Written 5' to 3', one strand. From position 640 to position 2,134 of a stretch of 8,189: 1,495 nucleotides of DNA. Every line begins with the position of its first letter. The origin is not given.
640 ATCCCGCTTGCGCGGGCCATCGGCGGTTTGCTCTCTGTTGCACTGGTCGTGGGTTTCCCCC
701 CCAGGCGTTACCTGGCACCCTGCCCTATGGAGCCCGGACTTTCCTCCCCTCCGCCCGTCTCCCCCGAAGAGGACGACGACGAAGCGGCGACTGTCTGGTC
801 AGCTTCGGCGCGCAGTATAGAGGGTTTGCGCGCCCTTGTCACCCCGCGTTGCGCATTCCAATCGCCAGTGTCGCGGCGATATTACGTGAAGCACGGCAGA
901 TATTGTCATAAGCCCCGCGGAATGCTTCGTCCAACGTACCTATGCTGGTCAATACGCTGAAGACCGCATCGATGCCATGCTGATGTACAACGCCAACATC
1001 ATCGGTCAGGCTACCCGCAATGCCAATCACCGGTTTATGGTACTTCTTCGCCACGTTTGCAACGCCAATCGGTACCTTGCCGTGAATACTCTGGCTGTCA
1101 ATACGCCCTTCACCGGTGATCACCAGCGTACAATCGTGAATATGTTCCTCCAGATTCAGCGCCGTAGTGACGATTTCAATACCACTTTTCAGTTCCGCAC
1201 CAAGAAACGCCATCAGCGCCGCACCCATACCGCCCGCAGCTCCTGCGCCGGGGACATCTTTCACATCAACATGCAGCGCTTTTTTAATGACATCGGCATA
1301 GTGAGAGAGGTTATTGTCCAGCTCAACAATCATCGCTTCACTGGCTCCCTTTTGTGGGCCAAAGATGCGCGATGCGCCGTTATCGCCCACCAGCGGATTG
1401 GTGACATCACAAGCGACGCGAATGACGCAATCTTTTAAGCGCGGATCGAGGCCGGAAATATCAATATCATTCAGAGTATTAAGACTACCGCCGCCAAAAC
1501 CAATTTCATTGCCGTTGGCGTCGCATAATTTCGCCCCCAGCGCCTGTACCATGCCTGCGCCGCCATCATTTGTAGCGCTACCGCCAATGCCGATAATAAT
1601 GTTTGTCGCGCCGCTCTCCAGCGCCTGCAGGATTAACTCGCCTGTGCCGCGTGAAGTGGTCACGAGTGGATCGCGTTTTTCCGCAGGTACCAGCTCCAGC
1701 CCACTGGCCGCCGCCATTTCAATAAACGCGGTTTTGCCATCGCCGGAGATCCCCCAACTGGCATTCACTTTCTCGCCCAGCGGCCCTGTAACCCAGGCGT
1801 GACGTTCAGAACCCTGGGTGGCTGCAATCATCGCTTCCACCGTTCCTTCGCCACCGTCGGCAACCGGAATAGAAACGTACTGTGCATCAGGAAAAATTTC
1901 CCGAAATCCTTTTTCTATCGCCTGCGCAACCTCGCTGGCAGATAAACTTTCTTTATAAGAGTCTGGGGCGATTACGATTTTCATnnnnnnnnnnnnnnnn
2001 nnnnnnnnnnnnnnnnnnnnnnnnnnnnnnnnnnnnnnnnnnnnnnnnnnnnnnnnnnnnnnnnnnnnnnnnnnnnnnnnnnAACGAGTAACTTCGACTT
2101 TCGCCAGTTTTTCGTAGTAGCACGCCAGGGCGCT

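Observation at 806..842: garK stop codon sits inside the rnpB -35 hexamer, with only 32 bp between the operon end and the M1 RNA 5' end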

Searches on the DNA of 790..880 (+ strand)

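Call 29: search_dna_similar(query=window:790-880:+, collection=ecoli_genomes, mode=near, max_rows=12, rows=spread)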
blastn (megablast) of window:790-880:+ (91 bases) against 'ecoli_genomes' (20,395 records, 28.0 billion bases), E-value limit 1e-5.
Records with a match: 5426; places in all: 5432; records where one place covers at least 80% of the query: 5421.
Genomes with a match: 5426 of 5426; with a place that covers at least 80% of the query: 5421. Places per genome that has any: lowest 1, median 1, highest 2. On chromosomes: 5431 places; on plasmids: 1.
Best place of each record, by identity: >=99% 5002; 95-99% 424.
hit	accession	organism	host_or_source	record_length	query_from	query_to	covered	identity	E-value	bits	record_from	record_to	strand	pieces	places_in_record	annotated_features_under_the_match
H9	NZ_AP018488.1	Escherichia coli O157:H7 strain PV15-279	Homo sapiens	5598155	1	91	100%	100.0%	2e-39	169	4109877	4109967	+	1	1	garK: glycerate 2-kinase | rnpB: RNase P RNA component class A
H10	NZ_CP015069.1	Escherichia coli strain Ecol_743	Homo sapiens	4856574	1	91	100%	100.0%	2e-39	169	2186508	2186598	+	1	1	garK: glycerate 2-kinase | rnpB: RNase P RNA component class A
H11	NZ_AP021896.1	Escherichia coli strain 2018-02-2CC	Homo sapiens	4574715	1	91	100%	100.0%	2e-39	169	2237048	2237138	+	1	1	garK: glycerate 2-kinase | rnpB: RNase P RNA component class A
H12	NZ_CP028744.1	Escherichia coli strain A31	Rattus fuscipes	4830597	1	91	100%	100.0%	2e-39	169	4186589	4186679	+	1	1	garK: glycerate 2-kinase | rnpB: RNase P RNA component class A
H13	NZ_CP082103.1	Escherichia coli strain MS15046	Homo sapiens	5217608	1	91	100%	100.0%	2e-39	169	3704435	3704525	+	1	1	garK: glycerate 2-kinase | rnpB: RNase P RNA component class A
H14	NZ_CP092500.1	Escherichia coli strain A30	Horse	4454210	1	91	100%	100.0%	2e-39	169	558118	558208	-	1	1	garK: glycerate 2-kinase | rnpB: RNase P RNA component class A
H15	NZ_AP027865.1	Escherichia coli strain 2017.20.01CC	Homo sapiens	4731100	1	91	100%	100.0%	2e-39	169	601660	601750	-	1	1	garK: glycerate 2-kinase | rnpB: RNase P RNA component class A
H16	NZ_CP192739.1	Escherichia coli strain TUM22761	Laboratory developed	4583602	1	91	100%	100.0%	2e-39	169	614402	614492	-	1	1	garK: glycerate 2-kinase | rnpB: RNase P RNA component class A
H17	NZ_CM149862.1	Escherichia coli strain LCP30S3_I5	Sus scrofa domesticus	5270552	1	91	100%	100.0%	2e-39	169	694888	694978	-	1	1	garK: glycerate 2-kinase | rnpB: RNase P RNA component class A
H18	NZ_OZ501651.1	Escherichia coli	Homo sapiens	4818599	1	91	100%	100.0%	2e-39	169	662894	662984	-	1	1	garK: glycerate 2-kinase | rnpB: RNase P RNA component class A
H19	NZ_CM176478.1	Escherichia coli strain CKJ_1000_3.1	-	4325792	1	91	100%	100.0%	2e-39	169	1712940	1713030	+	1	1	garK: glycerate 2-kinase | rnpB: RNase P RNA component class A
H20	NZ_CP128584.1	Escherichia coli strain VG48B2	farm environment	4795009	1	55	60%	100.0%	2e-19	102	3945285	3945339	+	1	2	rnpB: RNase P RNA component class A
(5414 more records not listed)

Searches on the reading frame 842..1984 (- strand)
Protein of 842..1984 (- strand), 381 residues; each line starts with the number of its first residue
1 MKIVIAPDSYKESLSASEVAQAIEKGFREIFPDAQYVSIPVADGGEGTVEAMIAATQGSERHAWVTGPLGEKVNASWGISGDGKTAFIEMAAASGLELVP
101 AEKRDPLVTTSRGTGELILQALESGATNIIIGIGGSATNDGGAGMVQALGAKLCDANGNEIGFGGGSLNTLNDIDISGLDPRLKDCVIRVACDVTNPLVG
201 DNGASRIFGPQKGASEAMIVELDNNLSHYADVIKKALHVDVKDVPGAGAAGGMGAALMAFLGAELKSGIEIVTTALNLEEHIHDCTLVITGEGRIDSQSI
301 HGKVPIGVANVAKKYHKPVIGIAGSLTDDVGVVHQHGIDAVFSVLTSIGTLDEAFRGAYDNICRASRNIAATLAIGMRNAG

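Call 25: search_protein_families(library=ncbifam, proteins=[window:842-1984:-], max_evalue=1e-20)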
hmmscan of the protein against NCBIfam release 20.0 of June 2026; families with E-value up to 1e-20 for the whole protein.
seq(381 aa): 3 families
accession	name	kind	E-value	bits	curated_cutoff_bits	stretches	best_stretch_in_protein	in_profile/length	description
NF007668.0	PRK10342.1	equivalog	5e-255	845.4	686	1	1-381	1-381/381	glycerate 2-kinase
TIGR00045.1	TIGR00045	subfamily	1.3e-174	580.6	168.45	1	2-375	1-374/375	glycerate kinase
NF007401.0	PRK09932.1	equivalog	5.8e-150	499.6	625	1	1-377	1-377/381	glycerate 3-kinase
